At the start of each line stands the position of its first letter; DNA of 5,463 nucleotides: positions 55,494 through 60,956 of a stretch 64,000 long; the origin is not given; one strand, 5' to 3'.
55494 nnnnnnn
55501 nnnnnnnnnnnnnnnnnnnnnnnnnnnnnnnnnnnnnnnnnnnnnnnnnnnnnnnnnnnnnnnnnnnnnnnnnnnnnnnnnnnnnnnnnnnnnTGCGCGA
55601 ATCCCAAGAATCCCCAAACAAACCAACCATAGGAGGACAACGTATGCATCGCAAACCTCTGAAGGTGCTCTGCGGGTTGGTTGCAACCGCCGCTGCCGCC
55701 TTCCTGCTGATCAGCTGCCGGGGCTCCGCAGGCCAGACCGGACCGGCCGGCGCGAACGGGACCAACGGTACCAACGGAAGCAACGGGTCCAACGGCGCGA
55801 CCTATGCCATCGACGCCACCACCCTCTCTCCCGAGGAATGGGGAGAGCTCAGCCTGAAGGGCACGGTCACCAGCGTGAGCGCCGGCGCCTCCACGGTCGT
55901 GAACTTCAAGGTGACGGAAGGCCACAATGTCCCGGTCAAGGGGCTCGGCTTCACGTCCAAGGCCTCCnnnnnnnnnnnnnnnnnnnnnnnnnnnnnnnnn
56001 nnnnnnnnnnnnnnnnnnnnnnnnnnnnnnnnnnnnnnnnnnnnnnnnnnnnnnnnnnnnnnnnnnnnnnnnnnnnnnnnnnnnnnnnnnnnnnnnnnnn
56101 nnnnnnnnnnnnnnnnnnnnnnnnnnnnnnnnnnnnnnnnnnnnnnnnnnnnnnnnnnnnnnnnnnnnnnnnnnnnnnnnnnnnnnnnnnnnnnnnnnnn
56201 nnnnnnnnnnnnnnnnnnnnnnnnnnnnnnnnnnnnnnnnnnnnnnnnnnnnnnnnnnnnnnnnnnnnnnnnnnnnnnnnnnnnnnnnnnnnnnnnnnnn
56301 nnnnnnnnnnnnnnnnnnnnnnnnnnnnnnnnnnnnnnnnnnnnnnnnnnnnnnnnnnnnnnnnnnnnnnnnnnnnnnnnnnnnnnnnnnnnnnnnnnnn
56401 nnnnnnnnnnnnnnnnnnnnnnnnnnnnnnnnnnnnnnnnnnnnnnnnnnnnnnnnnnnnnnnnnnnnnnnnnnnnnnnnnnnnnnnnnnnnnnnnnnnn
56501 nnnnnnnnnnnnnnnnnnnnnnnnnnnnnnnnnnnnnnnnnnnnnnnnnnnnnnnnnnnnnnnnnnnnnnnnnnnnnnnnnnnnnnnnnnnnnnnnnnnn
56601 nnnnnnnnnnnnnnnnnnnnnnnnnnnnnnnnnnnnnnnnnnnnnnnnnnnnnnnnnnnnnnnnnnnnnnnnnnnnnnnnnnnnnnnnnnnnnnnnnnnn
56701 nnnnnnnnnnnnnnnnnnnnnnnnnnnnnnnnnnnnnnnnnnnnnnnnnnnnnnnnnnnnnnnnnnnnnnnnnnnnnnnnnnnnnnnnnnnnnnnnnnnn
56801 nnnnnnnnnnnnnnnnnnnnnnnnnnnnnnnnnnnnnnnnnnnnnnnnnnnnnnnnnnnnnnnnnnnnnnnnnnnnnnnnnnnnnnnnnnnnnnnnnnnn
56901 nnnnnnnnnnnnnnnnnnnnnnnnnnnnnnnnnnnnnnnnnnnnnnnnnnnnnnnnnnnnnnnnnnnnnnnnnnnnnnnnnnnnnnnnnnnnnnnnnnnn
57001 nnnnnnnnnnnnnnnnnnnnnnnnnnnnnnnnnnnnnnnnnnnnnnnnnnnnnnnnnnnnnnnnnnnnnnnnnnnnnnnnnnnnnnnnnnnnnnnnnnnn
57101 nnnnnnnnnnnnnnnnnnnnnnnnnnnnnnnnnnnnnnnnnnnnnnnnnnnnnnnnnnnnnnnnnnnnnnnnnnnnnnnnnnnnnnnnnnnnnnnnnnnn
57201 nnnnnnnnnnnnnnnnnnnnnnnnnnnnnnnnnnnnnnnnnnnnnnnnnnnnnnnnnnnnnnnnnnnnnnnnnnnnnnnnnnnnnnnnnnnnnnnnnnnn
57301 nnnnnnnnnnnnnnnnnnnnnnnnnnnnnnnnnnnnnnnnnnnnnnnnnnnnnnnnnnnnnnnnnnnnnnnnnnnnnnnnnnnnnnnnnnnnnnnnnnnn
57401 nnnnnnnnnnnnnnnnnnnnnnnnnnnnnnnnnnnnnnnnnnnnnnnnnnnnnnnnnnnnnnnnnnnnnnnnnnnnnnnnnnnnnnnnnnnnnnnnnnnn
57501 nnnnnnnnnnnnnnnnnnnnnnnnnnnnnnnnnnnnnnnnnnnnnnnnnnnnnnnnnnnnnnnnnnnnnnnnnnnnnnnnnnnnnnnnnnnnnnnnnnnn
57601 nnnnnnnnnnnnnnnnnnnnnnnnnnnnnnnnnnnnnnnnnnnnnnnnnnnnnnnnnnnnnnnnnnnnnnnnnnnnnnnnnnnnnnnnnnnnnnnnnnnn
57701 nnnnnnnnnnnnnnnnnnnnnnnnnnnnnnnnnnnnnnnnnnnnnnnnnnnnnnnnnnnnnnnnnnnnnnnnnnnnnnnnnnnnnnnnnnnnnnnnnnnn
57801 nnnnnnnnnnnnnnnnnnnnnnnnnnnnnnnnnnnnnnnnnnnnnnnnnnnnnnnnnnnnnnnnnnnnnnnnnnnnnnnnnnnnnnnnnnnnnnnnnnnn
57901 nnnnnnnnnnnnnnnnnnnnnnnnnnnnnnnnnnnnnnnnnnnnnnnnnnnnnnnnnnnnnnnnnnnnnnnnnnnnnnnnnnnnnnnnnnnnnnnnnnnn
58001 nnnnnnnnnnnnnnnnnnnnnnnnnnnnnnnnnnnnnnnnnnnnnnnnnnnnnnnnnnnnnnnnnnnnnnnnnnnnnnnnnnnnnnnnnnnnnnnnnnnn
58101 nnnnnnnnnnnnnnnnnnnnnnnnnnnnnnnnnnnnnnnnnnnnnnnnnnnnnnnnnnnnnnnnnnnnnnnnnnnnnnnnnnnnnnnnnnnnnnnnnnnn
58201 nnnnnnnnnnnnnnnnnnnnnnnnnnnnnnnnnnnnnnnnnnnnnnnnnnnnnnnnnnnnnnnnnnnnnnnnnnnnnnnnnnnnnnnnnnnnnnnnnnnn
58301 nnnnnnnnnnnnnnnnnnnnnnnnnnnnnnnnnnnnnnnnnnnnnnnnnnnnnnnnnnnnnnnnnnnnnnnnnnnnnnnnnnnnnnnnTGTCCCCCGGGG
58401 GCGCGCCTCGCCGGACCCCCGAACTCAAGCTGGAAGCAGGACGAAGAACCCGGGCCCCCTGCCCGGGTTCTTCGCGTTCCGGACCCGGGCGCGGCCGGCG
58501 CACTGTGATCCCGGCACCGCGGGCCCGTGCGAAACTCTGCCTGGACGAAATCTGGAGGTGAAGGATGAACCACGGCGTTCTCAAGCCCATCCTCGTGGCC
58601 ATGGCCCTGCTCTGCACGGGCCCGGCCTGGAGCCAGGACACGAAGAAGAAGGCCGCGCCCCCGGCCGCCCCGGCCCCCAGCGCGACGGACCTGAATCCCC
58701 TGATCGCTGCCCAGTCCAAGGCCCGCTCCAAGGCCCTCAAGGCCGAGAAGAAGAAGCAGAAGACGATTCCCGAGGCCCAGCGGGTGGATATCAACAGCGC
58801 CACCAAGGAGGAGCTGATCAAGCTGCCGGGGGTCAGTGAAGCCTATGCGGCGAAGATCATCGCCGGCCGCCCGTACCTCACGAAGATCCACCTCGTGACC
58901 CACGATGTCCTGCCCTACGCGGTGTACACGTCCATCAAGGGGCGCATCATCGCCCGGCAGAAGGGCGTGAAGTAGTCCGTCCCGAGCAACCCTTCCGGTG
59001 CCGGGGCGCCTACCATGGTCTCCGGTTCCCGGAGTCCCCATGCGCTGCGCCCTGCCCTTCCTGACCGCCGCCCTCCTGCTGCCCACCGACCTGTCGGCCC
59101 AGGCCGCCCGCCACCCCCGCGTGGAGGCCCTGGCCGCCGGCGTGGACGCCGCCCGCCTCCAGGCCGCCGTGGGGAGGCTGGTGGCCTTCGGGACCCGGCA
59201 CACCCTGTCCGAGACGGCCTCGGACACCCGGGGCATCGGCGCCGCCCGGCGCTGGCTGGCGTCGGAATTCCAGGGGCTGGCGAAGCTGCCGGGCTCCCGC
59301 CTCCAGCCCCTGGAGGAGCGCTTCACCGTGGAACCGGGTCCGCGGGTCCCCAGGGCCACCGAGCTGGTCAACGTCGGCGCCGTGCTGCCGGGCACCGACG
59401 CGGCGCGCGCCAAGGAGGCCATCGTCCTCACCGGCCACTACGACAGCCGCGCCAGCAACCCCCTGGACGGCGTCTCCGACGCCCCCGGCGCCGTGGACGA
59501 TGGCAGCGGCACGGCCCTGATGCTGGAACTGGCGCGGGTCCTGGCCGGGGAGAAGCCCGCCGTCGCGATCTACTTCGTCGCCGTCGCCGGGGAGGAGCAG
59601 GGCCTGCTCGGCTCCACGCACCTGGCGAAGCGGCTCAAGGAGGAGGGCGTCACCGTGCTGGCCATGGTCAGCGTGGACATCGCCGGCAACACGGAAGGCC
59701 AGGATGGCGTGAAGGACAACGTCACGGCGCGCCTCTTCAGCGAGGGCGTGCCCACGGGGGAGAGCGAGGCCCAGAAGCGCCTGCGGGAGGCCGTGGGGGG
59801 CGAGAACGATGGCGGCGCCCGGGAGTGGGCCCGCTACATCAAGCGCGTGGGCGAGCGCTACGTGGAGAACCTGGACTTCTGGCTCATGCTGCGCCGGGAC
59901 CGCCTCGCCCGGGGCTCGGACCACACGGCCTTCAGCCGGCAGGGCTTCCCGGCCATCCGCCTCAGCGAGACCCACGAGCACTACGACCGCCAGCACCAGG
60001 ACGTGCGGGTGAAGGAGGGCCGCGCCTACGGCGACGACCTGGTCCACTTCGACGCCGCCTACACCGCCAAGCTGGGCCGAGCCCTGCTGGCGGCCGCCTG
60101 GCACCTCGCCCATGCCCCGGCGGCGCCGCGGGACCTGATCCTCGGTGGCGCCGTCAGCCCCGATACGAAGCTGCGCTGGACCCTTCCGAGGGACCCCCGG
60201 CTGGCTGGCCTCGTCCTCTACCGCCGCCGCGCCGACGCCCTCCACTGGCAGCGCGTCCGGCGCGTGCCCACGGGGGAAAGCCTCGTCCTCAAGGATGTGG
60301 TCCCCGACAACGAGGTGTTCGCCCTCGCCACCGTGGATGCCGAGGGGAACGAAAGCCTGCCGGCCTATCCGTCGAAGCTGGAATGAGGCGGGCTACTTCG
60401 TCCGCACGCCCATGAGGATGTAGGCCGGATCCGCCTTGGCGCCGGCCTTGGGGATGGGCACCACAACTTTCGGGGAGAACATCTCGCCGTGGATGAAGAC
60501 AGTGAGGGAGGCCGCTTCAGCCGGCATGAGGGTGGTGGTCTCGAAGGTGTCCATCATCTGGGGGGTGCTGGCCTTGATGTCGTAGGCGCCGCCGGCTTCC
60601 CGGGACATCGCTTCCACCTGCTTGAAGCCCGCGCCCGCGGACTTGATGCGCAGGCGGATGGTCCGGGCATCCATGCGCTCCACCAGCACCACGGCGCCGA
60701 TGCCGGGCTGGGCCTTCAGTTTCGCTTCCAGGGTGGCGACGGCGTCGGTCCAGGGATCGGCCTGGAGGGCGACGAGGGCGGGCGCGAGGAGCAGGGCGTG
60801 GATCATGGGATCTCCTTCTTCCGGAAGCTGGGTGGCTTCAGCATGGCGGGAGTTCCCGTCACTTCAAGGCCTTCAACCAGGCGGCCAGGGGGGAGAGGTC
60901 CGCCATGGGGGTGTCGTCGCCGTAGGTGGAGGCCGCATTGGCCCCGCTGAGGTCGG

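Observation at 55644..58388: OmcA/MtrC-like decaheme with a collagen-like G-X-Y tether after the lipobox and enlarged non-heme domains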

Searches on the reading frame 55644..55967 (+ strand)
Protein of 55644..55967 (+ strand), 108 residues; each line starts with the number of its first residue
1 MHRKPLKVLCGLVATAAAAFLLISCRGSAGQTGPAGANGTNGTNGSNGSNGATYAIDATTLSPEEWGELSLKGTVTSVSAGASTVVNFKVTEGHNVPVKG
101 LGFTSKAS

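Call 13: search_solved_structures(query=window:55644-55967:+, max_evalue=10, show_alignments=5)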
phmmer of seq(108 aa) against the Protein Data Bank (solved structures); distinct sequences matched with E-value up to 10: 10.
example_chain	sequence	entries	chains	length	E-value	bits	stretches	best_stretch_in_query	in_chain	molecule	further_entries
6swu_A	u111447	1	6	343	0.15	15.5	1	26-66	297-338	Kinesin light chain 1,Kinesin light chain 1,TPR domain of kinesin light chain 1 in complex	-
7ejs_A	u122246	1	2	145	0.16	15.4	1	25-56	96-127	Enhancer of rudimentary homolog 2,Protein pid-3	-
6fv0_A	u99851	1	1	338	0.19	15.2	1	26-55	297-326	Kinesin light chain 1,Torsin-1A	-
9lp3_A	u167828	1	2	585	0.24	14.8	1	30-53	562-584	Lignostilbene dioxygenase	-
7ejo_A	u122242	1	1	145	0.25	14.8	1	26-53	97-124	Enhancer of rudimentary homolog 2,Protein tost-1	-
6fuz_A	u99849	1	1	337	0.39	14.2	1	26-55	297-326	Kinesin light chain 1,Kinesin light chain 1,C-Jun-amino-terminal kinase-interacting protei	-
8yv3_A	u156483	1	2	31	0.53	13.7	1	23-50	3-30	Collagen alpha-1(I) chain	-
6jlu_Q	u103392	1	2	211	0.65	13.5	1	8-59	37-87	Extrinsic protein in photosystem II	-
7zn1_A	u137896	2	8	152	0.93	12.9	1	13-90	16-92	Avidin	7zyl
9wxp_AL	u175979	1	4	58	4.2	10.9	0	26-51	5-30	Collagen alpha-3(IX) chain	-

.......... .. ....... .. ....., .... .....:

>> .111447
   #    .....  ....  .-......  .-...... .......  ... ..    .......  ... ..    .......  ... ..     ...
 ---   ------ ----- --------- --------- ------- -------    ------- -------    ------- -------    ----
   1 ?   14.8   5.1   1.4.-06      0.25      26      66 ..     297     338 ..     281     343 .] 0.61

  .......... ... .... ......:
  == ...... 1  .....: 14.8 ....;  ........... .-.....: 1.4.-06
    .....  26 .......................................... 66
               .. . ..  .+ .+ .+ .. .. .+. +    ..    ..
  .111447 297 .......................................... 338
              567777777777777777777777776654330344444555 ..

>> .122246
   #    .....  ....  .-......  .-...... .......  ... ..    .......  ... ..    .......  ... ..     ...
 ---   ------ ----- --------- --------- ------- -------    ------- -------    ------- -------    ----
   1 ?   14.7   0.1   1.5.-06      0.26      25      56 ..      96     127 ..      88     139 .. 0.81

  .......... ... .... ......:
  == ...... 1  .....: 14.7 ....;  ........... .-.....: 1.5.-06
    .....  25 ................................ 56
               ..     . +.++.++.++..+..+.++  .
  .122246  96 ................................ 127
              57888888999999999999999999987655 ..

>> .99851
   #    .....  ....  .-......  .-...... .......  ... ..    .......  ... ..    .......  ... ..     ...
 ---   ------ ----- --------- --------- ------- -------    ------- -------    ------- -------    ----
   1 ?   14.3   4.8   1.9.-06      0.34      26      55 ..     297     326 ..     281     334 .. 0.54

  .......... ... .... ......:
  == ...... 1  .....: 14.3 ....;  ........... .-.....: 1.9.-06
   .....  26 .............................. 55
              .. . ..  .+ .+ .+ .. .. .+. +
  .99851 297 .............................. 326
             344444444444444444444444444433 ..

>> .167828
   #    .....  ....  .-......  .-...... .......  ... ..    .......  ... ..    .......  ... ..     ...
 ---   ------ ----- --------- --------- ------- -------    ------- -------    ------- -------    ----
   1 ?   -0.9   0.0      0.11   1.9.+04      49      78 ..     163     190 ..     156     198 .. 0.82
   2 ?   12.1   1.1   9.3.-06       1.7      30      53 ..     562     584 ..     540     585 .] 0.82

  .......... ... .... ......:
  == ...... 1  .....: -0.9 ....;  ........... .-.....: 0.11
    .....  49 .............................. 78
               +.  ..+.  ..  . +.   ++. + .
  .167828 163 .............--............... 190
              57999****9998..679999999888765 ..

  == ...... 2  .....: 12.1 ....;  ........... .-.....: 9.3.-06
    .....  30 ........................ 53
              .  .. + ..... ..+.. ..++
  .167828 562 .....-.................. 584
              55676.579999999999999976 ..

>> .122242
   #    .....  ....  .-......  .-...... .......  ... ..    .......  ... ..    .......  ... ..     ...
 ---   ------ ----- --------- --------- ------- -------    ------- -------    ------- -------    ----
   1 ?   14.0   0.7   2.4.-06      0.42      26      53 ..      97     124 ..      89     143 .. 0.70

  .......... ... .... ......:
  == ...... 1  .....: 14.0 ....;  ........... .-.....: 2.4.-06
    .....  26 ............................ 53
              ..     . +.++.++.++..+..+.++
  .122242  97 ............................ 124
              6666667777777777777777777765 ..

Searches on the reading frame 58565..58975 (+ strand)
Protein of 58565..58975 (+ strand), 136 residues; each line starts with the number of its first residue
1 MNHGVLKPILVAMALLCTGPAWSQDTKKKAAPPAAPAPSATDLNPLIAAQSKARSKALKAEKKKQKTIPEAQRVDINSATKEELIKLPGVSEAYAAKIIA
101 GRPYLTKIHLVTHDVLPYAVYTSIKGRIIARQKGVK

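Call 8: search_protein_families(library=pfam, proteins=[window:58565-58975:+], max_evalue=0.01)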
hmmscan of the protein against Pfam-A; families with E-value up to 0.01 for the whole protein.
window:58565-58975:+ (136 aa): 3 families
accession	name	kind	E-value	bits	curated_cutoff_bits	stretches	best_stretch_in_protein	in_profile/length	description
PF12836.13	HHH_3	-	2.4e-08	34.4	27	1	71-127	3-63/65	Helix-hairpin-helix motif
PF00633.29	HHH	-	0.00034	20.8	24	1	76-99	5-28/30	Helix-hairpin-helix motif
PF06514.17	PsbU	-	0.0093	16.4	24.5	0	66-105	7-46/93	Photosystem II 12 kDa extrinsic protein (PsbU)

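Call 19: search_protein_families(library=ncbifam, proteins=[window:58565-58975:+], max_evalue=1)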
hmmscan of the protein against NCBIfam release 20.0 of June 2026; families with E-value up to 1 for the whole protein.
window:58565-58975:+ (136 aa): 4 families
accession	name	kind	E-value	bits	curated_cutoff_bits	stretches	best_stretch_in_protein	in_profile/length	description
TIGR01259.1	comE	subfamily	2.8e-05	24.1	152.35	1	60-102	46-88/120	comEA protein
TIGR03916.1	rSAM_link_UDG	hypoth_equivalog_domain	0.0044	16.2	343.5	1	70-104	318-352/415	putative DNA modification/repair radical SAM protein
TIGR00426.1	TIGR00426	subfamily_domain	0.0074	16.3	53.1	1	71-102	5-37/69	competence protein ComEA helix-hairpin-helix repeat region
NF002708.1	PRK02515.1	equivalog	0.013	15.4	85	1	10-104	8-89/137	photosystem II complex extrinsic protein PsbU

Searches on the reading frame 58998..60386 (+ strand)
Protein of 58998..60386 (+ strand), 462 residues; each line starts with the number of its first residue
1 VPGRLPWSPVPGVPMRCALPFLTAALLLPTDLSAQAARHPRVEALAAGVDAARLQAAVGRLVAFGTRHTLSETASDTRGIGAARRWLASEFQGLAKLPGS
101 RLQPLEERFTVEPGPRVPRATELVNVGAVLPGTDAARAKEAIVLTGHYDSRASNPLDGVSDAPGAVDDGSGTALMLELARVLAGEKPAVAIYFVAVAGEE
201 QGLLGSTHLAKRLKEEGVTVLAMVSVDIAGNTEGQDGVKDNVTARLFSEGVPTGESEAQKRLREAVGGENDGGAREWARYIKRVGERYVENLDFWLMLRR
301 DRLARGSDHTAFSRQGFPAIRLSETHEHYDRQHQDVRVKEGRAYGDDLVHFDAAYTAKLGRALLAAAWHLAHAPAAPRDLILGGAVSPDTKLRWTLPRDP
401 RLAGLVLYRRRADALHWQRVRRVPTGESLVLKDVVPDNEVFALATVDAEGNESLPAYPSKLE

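Call 8: search_protein_families(library=pfam, proteins=[window:58998-60386:+], max_evalue=0.01)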
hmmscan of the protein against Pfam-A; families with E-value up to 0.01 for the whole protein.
window:58998-60386:+ (462 aa): 3 families
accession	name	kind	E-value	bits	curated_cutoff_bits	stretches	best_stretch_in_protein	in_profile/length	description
PF04389.22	Peptidase_M28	-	1e-28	100.8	21.3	1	125-330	1-166/193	Peptidase family M28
PF01546.33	Peptidase_M20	-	1.5e-07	32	24.6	1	157-297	25-113/206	Peptidase family M20/M25/M40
PF05343.19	Peptidase_M42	-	0.0002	21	23.2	1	165-224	132-191/292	M42 glutamyl aminopeptidase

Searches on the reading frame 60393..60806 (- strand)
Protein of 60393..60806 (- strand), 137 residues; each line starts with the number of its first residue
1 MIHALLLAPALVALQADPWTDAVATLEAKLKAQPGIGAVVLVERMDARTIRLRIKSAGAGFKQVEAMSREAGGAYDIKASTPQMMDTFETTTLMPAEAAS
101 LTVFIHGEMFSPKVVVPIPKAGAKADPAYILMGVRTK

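Call 8: search_protein_families(library=pfam, proteins=[window:60393-60806:-], max_evalue=0.01)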
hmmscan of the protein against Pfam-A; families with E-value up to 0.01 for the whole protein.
window:60393-60806:- (137 aa): 0 families

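Call 19: search_protein_families(library=ncbifam, proteins=[window:60393-60806:-], max_evalue=1)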
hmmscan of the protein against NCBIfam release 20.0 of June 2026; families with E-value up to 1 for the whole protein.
window:60393-60806:- (137 aa): 1 family
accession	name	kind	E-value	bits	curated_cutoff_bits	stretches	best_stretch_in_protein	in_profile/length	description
TIGR02099.1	TIGR02099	equivalog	0.064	10.8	519.15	1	11-105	869-963/1260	YhdP family protein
